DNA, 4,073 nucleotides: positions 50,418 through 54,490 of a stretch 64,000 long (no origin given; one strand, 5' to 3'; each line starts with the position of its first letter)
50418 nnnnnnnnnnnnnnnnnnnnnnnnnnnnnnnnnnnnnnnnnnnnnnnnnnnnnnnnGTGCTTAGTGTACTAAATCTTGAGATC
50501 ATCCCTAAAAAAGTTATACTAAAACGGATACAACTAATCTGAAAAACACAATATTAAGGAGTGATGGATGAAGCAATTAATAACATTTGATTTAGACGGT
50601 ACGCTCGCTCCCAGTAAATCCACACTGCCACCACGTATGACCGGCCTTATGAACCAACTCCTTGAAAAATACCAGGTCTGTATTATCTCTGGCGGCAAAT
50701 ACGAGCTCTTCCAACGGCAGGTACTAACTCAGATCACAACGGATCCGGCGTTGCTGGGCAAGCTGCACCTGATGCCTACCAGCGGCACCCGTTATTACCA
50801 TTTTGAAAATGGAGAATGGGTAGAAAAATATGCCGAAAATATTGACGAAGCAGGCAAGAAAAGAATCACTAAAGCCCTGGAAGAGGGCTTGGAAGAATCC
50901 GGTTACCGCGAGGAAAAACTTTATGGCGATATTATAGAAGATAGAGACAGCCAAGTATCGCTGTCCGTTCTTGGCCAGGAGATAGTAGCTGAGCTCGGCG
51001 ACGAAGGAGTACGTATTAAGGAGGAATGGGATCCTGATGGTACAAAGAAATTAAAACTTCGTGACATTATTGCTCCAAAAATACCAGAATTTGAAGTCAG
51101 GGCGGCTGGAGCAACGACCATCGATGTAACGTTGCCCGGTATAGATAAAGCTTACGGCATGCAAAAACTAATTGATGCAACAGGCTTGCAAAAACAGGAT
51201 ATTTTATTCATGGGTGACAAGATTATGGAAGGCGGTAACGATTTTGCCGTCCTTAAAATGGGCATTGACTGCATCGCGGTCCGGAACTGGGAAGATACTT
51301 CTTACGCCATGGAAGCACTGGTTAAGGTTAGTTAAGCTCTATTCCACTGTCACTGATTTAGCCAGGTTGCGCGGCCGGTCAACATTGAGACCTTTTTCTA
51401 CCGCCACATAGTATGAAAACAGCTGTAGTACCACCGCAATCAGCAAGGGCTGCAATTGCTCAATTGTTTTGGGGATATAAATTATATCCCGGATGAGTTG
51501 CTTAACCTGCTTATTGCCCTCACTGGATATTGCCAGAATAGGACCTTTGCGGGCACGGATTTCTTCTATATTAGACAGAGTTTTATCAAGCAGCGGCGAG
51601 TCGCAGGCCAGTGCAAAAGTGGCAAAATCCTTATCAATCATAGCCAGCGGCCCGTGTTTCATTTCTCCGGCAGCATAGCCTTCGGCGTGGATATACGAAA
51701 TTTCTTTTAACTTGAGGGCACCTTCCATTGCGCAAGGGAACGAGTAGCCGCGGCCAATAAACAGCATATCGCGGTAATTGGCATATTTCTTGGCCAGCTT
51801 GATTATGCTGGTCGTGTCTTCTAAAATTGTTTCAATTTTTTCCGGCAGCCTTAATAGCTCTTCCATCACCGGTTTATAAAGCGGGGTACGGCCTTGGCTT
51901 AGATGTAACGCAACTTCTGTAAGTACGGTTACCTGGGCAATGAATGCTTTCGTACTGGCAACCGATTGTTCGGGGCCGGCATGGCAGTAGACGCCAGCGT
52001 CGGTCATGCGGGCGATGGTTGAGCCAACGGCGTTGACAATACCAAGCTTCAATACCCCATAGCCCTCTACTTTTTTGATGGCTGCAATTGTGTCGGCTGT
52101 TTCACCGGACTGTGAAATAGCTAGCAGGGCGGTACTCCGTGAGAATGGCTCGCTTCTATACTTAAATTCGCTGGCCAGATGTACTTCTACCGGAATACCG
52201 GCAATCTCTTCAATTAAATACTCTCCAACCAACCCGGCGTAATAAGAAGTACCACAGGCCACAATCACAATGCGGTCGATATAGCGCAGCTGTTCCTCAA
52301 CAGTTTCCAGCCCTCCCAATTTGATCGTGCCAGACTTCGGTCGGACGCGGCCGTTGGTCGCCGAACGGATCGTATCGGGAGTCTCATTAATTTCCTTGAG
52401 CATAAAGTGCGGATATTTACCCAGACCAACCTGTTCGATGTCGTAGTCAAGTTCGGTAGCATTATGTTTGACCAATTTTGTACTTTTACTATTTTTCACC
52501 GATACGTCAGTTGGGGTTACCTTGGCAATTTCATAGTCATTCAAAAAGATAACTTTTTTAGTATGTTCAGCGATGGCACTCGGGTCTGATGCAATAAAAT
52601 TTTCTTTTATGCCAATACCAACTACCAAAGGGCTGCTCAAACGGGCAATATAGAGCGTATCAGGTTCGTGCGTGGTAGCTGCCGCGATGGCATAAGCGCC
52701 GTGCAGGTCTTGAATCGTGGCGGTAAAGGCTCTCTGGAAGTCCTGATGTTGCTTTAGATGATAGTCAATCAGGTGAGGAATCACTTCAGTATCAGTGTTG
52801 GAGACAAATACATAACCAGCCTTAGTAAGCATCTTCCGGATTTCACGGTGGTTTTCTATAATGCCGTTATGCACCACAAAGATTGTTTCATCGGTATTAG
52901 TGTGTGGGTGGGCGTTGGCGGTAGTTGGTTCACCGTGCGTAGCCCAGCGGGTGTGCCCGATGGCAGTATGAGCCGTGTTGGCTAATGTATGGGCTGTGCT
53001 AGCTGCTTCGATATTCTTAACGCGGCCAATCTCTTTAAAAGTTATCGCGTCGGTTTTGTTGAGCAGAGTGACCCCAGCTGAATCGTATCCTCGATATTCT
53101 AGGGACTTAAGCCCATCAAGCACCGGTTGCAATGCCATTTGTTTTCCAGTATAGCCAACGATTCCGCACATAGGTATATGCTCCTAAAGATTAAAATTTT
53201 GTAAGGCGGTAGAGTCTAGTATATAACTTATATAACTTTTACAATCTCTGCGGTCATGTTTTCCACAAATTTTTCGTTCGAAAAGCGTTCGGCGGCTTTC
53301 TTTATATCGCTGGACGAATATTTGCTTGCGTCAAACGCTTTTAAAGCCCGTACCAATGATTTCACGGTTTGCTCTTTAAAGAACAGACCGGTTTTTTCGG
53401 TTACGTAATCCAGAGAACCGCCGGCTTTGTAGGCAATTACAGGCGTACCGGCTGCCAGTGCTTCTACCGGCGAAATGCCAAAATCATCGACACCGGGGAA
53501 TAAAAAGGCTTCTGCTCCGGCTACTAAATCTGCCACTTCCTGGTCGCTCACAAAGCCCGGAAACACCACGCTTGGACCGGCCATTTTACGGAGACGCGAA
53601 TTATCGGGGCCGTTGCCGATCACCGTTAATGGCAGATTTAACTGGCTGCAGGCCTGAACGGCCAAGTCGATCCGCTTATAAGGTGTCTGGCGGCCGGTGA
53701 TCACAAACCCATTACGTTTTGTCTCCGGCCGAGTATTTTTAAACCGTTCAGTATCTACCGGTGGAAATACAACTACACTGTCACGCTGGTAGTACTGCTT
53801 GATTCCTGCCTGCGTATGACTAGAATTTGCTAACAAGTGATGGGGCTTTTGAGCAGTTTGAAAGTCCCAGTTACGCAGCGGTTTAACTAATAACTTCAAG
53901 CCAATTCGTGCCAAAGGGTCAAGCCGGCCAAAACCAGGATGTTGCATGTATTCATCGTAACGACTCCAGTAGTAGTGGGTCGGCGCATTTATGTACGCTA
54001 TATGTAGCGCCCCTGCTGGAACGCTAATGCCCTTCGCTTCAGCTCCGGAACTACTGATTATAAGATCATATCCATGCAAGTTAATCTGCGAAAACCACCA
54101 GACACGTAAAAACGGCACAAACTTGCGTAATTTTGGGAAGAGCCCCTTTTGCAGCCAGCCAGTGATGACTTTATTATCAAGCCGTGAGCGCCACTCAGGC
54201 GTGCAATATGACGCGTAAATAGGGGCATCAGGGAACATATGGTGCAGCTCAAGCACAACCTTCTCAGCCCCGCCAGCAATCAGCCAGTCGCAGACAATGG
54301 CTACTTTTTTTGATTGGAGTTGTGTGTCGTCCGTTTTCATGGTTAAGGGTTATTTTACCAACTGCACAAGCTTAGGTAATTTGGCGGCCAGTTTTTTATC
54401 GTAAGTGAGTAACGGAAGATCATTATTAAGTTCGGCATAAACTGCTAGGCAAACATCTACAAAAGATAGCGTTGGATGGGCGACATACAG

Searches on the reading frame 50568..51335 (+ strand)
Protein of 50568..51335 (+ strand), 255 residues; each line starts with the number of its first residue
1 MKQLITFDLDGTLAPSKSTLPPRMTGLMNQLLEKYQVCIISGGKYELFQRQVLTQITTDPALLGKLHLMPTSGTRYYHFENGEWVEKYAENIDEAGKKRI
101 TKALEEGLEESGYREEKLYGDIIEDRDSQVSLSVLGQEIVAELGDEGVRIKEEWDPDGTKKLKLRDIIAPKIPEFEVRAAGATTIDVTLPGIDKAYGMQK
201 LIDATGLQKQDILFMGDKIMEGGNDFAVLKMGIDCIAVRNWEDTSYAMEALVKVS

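Call 45: search_protein_families(library=pfam, proteins=[window:50568-51335:+], max_evalue=0.0001)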
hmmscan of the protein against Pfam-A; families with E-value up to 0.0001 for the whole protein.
window:50568-51335:+ (255 aa): 2 families
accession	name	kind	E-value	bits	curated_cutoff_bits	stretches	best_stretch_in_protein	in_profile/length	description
PF08282.18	Hydrolase_3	-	1.6e-11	44.9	20.9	1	5-241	1-231/255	haloacid dehalogenase-like hydrolase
PF03332.19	PMM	-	1.2e-06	28.9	22.4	1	119-250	90-217/221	Eukaryotic phosphomannomutase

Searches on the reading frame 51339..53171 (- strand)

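Call 45: search_protein_families(library=pfam, proteins=[window:51339-53171:-], max_evalue=0.0001)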
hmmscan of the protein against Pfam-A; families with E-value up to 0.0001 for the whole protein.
window:51339-53171:- (610 aa): 4 families
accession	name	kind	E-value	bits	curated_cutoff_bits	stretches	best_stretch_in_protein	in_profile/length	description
PF01380.27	SIS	-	2e-52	176.9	25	2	296-418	3-126/131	SIS domain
PF13522.11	GATase_6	-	1.7e-19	70.6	27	1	64-187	7-121/130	Glutamine amidotransferase domain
PF13537.11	GATase_7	-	1.6e-14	54.4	25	1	83-199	9-120/123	Glutamine amidotransferase domain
PF13230.11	GATase_4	-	7.5e-05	22.2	23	0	45-143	49-145/272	Glutamine amidotransferases class-II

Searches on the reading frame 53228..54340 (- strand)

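Call 45: search_protein_families(library=pfam, proteins=[window:53228-54340:-], max_evalue=0.0001)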
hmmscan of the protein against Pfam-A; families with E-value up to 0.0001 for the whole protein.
window:53228-54340:- (370 aa): 4 families
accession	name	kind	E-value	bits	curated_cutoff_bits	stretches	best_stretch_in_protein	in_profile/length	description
PF00534.26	Glycos_transf_1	-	4e-24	85.5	26.4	1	198-351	4-170/172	Glycosyl transferases group 1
PF13692.12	Glyco_trans_1_4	-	1e-18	68.4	27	1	212-334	4-137/142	Glycosyl transferases group 1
PF20706.3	GT4-conflict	-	2.2e-09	37.3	26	1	188-328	173-332/385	Family 4 Glycosyltransferase in conflict systems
PF13439.12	Glyco_transf_4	-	6.5e-07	30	28.5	1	23-199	2-170/170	Glycosyltransferase Family 4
